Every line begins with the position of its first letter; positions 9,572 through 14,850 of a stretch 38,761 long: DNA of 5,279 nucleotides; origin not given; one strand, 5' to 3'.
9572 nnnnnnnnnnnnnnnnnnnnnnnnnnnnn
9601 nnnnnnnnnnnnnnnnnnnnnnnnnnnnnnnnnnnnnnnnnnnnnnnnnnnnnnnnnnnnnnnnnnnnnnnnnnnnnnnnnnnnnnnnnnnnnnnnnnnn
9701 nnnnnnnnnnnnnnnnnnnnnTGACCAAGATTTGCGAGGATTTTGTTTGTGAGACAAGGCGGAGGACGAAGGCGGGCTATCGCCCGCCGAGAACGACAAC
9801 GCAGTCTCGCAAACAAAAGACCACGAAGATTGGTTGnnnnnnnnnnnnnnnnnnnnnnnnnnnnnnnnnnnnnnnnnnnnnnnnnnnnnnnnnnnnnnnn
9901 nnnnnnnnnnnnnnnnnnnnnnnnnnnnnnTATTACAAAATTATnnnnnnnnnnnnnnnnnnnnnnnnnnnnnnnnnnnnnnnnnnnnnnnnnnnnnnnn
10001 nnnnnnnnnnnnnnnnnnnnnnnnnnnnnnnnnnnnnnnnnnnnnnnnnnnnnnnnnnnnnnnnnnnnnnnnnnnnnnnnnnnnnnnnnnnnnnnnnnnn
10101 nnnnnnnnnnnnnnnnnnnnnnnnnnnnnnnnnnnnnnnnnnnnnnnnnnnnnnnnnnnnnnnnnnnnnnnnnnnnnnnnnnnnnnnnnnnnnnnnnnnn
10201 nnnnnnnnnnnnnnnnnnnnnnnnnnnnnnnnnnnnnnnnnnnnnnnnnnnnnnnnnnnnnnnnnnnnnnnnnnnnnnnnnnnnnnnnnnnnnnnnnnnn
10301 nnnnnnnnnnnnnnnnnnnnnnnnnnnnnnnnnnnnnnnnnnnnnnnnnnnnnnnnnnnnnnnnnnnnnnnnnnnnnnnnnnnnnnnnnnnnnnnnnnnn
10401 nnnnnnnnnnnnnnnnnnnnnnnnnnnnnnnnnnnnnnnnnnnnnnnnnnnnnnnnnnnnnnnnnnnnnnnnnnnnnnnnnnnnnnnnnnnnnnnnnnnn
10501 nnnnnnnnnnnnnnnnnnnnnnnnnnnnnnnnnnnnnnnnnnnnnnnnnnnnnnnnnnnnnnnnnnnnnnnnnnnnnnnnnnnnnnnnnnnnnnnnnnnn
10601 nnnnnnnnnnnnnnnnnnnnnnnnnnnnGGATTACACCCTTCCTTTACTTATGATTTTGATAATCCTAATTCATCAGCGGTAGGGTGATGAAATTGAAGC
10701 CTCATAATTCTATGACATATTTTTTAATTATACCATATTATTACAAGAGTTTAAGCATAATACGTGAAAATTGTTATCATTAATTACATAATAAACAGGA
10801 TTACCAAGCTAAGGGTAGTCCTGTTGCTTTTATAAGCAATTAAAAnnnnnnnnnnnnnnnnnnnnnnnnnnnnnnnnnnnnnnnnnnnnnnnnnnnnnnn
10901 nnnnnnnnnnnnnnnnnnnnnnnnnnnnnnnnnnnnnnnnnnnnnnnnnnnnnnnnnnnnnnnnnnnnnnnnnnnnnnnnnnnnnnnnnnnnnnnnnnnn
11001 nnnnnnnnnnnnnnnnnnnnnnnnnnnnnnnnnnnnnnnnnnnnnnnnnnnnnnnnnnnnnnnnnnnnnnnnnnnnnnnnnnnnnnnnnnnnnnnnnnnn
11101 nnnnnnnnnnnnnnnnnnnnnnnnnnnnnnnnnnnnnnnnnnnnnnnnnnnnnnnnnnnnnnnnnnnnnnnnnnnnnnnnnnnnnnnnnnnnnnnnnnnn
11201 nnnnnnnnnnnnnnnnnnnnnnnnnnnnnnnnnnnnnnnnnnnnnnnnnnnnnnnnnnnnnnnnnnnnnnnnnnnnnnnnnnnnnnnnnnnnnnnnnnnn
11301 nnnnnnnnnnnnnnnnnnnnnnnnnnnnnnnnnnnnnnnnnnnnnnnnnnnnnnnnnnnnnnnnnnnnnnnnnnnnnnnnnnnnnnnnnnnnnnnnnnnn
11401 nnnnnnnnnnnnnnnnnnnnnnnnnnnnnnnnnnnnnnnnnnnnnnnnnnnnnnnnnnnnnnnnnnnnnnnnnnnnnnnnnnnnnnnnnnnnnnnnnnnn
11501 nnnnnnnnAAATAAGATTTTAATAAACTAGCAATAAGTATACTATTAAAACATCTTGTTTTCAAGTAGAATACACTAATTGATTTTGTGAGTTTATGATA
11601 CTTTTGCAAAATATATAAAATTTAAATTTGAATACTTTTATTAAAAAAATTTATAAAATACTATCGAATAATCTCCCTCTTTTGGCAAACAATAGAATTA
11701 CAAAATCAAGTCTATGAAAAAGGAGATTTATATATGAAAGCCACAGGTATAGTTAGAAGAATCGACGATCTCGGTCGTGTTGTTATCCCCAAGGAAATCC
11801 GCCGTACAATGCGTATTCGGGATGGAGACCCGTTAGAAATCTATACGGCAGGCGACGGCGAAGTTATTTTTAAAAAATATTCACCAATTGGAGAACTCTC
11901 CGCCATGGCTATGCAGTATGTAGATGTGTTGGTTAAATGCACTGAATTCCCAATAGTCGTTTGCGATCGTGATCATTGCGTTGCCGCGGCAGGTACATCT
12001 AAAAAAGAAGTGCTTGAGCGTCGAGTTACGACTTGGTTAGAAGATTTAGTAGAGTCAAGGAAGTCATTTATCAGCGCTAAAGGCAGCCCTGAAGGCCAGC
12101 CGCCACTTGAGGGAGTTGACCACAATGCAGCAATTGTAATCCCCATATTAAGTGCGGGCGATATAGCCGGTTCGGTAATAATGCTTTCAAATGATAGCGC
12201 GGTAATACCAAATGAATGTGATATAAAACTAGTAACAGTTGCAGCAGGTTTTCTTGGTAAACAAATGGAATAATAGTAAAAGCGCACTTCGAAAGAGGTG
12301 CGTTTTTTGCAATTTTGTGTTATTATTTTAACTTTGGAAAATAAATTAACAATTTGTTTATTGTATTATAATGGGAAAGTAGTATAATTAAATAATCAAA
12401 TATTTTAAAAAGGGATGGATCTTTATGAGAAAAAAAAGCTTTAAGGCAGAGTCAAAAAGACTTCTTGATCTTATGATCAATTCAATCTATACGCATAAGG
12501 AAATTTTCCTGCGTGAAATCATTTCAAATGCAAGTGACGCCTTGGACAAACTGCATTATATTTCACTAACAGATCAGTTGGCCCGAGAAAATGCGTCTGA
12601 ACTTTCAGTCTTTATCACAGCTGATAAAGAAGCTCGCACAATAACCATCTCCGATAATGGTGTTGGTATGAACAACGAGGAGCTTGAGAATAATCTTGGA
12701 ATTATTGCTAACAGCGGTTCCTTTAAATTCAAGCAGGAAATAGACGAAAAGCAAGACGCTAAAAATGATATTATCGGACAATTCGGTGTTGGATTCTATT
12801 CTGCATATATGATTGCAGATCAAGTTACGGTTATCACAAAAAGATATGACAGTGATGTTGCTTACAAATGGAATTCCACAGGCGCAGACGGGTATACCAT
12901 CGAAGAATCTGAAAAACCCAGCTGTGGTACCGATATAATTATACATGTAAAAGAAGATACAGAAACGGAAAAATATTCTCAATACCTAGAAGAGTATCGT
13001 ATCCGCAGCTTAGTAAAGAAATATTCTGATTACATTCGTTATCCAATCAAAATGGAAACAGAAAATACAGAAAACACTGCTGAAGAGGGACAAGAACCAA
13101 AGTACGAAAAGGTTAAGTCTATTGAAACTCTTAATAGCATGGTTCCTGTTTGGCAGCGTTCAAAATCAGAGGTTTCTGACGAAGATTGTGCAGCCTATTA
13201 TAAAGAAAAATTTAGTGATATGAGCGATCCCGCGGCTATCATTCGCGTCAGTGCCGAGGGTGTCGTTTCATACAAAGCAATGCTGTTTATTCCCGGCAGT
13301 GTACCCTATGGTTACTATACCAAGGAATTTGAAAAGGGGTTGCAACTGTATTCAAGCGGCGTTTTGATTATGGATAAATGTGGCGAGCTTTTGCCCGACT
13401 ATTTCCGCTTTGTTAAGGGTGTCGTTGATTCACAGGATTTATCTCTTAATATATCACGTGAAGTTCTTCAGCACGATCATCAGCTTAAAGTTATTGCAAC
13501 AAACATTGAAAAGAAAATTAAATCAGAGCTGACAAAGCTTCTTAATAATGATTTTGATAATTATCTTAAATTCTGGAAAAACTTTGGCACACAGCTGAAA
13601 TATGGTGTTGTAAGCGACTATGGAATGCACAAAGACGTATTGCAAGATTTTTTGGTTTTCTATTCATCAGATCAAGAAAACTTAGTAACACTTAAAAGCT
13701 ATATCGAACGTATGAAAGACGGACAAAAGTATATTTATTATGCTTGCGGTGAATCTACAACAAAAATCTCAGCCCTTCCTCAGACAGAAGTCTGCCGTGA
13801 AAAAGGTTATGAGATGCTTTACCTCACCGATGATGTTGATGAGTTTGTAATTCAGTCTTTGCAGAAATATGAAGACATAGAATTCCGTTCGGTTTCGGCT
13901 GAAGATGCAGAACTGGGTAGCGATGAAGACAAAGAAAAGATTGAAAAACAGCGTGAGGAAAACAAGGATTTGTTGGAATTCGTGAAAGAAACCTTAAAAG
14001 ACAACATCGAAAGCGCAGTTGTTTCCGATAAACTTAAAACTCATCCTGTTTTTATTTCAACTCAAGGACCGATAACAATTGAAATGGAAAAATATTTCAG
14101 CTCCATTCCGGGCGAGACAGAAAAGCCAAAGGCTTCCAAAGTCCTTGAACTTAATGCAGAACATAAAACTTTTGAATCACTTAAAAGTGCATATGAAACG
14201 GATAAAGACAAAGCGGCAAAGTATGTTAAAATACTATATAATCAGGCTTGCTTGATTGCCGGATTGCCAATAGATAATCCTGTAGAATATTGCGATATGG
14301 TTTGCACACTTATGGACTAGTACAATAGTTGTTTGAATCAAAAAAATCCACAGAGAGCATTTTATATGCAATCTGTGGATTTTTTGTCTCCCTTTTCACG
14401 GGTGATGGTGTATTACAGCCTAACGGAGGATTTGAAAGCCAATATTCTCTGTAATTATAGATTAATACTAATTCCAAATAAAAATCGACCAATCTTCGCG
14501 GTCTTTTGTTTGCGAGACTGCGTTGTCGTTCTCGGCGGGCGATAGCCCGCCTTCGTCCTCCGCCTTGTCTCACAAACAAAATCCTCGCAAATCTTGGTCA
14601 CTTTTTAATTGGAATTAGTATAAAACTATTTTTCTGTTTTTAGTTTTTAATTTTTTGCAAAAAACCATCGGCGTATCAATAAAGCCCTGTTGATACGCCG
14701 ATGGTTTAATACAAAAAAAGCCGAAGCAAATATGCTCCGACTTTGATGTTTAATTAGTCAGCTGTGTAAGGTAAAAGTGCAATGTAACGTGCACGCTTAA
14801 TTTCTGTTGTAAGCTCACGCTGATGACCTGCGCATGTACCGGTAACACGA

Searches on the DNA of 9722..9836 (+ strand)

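Call 79: build_rna_model(alignment_id=A6)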
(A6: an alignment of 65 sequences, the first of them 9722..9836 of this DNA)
Model R1 built from alignment A6 (65 sequences, 121 columns); structure: RNAalifold consensus.
model positions 116; base pairs 34; branch points 0; effective number of sequences 1.33; information 0.59 bits per position. Calibrated on 0.2 Mb of random sequence (short: E-values are rough).
structure used (alignment columns):
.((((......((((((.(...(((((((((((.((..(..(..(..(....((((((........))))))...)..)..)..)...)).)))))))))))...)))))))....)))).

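Call 81: search_with_rna_model(model_id=R1, sources=[L082, L083, L084, L085, L086, L087, L088, L089, L090, L091, L092, L093, L094, L095, L096, L097, L098, L099, L100, L101, L102, L103, L104, L105, L106, L107, L108, L109, L110, L111, L112, L113, L114, L115, L116, L117, L118, L119, L120, L121, L122, L123, L124, L125, L126, L127, L128, L129, L130, L131, L132, L133, L134, L135, L136, L137, L138, L139, L140, L141, L142, L143, L144, L145, L146, L147, L148, L149, L150, L151, L152, L153, L154, L155, L156, L157, L158, L159, L160, L161, L162, L163, L164, L165, L166, L167, L168, L169, L170, L171, L172, L173, L174, L175, L176, L177, L178, L179, L180, L181], max_evalue=1)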
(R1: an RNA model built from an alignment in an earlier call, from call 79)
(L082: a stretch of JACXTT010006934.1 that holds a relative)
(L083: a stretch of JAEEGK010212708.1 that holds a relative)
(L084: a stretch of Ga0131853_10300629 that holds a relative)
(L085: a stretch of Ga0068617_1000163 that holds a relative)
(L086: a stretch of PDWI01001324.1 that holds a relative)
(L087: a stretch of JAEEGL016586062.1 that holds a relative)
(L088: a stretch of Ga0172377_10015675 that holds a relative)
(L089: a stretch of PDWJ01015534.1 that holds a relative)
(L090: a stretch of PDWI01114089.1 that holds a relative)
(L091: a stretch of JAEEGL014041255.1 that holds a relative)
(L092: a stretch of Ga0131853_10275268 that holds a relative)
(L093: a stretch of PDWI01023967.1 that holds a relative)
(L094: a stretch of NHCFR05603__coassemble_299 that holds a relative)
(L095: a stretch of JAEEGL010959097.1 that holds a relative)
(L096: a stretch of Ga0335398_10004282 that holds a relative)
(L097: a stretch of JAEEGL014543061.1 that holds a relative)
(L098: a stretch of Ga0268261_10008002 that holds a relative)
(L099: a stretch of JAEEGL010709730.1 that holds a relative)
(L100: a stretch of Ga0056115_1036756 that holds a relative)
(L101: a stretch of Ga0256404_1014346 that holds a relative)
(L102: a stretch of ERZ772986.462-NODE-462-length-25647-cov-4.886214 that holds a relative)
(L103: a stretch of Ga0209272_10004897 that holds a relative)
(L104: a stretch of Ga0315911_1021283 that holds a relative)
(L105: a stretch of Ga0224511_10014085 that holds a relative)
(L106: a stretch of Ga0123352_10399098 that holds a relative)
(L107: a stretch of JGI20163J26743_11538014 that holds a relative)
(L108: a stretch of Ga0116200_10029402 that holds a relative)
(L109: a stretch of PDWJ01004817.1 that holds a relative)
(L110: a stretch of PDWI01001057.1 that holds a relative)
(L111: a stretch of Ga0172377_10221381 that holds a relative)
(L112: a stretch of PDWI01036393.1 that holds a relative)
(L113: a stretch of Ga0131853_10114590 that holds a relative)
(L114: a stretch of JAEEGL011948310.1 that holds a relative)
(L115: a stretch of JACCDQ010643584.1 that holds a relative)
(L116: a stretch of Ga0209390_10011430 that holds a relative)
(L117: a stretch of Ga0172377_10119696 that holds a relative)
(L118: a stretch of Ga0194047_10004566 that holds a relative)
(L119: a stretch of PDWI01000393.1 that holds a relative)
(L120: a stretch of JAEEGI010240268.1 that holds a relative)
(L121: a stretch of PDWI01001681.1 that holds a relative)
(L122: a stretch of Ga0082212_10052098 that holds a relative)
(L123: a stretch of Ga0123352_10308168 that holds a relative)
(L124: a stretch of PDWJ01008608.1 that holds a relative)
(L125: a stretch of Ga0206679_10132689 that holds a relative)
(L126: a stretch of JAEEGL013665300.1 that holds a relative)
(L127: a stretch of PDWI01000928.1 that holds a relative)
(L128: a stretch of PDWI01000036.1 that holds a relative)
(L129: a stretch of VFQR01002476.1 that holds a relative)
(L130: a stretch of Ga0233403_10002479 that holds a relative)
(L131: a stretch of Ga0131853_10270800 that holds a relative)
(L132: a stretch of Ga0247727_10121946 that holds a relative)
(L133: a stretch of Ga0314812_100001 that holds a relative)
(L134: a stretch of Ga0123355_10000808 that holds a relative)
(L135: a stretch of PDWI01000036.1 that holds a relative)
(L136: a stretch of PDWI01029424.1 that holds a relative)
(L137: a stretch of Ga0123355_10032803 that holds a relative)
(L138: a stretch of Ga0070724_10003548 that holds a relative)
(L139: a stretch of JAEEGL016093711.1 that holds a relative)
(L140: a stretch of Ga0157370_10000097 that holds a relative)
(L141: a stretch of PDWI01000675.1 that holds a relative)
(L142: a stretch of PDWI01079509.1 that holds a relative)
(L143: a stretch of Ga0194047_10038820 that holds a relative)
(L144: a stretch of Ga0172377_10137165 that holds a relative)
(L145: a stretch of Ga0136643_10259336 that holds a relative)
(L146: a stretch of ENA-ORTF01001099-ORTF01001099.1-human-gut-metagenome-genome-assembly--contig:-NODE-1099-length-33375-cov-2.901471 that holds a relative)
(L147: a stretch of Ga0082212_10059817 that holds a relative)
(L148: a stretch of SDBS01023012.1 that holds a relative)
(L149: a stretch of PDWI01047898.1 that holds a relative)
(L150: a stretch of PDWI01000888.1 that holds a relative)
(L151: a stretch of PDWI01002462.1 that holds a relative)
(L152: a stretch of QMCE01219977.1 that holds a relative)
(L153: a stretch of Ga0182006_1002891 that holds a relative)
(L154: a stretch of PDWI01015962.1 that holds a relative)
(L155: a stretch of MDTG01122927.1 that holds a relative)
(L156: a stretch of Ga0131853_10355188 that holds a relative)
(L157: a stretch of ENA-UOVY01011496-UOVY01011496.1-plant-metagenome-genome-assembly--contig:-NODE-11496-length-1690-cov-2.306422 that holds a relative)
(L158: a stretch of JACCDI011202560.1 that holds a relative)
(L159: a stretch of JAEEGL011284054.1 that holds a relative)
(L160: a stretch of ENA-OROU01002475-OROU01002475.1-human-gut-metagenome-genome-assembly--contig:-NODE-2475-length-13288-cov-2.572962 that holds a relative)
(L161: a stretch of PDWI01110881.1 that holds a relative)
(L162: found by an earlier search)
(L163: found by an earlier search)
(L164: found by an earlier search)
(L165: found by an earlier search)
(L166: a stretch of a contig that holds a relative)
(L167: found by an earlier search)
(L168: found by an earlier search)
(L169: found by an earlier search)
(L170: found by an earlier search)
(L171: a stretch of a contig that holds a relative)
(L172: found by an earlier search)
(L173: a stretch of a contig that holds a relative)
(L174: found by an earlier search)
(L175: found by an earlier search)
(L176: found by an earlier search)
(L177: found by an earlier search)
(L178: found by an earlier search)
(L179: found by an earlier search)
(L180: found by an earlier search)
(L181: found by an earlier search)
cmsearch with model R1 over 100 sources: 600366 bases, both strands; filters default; matches with E-value up to 1: 5.
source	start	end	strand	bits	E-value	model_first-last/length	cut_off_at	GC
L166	1500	1615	-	132.4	8.3e-32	1-116/116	no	0.53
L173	2850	2968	+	102.3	8.5e-24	1-116/116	no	0.53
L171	67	186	+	74.2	2.7e-16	1-116/116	no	0.53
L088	3320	3438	+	49.8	8.7e-10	1-116/116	no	0.51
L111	1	76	-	21.3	0.035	1-74/116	3'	0.5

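Call 84: search_with_rna_model(model_id=R1, sources=[window, L021, L024, L045, L035, L015, L016, L062, L074, L076, L077, L078, L079, L080, L081, L182, L183, L184, L185, L186, L187, L188, L189, L190, L191, L192, L193, L194, L195, L196], max_evalue=1)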
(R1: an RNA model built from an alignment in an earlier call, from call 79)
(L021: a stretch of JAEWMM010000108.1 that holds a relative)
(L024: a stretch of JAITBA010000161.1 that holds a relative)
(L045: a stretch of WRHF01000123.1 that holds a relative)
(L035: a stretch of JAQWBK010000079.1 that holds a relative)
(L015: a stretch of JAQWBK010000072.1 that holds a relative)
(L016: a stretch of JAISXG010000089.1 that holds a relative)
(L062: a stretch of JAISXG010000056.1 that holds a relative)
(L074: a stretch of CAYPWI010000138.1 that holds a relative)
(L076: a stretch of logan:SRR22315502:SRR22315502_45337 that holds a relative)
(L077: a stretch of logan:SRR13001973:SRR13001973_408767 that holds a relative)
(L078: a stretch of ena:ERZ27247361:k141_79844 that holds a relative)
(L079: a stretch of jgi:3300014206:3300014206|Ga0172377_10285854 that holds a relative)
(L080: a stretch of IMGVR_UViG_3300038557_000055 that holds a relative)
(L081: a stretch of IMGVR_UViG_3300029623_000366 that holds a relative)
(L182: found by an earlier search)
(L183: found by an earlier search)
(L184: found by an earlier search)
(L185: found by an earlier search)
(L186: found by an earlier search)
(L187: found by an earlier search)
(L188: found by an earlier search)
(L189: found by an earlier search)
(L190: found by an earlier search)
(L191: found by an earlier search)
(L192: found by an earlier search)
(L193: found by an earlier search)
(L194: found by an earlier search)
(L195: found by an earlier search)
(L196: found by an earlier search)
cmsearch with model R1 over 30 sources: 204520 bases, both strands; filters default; matches with E-value up to 1: 16.
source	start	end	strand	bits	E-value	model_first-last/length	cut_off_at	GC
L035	4646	4761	-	132.3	3e-32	1-116/116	no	0.55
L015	7301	7416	+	130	1.2e-31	1-116/116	no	0.53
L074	1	114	-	122.8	1e-29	1-114/116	3'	0.51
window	14486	14600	-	120.1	5.2e-29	1-116/116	no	0.55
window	9722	9836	+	113.4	3.3e-27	1-116/116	no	0.53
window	18936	19050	+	111.7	9e-27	1-116/116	no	0.52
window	38103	38218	-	111.6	9.7e-27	1-116/116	no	0.57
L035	4916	5031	+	101.9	3.8e-24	1-116/116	no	0.58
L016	1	104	-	93.4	7e-22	1-104/116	3'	0.54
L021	2190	2307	-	45.3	4.8e-09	1-116/116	no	0.6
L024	3886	3961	-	40.5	8.7e-08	1-116/116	no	0.53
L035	1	103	-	39.5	1.6e-07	1-100/116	3'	0.51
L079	1349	1403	+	36.4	1.1e-06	1-55/116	3'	0.51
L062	3095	3149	+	35.1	2.4e-06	1-55/116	3'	0.47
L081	10299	10382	-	18.8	0.054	1-116/116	no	0.31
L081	2211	2260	-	15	0.54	1-116/116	no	0.26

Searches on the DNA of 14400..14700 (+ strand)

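Call 23: search_rna_families(source=window, start=14400, end=14700, threshold=evalue, max_evalue=10, show_alignments=2)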
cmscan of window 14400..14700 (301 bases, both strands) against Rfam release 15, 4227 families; matches with E-value up to 10: 3.
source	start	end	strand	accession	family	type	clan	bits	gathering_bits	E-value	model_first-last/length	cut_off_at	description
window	14608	14680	+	RF01588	snoR13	Gene; snRNA; snoRNA; CD-box;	-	16.6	60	8.3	1-105/105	no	small nucleolar RNA snoR13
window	14423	14481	+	RF01220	snoR104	Gene; snRNA; snoRNA; HACA-box;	-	14.8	40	4.6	1-118/118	no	Small nucleolar RNA snoR104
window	14531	14563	-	RF01276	sR53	Gene; snRNA; snoRNA; CD-box;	-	11.3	49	2.6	1-60/60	no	Small nucleolar RNA sR53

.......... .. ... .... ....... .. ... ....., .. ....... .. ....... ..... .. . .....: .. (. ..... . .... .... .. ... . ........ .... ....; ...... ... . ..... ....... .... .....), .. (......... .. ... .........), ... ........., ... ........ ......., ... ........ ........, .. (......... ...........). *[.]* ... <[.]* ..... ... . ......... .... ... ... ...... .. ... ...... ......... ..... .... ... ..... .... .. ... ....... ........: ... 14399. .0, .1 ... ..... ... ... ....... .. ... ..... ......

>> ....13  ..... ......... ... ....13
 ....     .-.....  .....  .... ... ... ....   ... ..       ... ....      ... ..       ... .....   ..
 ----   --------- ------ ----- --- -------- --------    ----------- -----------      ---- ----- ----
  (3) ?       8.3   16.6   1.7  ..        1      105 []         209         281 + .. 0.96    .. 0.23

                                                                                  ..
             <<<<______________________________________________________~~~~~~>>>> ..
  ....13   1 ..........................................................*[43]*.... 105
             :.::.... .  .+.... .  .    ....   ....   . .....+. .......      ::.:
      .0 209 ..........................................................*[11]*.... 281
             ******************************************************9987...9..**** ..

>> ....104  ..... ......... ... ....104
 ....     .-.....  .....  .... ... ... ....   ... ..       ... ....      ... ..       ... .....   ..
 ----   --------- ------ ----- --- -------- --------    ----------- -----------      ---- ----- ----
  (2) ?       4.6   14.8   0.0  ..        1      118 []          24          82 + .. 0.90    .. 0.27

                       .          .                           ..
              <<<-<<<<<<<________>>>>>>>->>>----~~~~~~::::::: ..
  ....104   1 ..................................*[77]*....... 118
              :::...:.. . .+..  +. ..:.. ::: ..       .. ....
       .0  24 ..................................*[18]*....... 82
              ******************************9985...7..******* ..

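Call 47: search_dna_similar(query=window:14465-14621:+, collection=phages, mode=distant, max_evalue=0.001)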
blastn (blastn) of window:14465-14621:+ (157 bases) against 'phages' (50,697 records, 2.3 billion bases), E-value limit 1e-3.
No match.

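Call 48: search_dna_similar(query=window:14465-14621:+, collection=plasmids, mode=distant, max_evalue=0.001)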
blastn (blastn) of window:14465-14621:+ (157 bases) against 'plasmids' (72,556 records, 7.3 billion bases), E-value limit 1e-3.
No match.
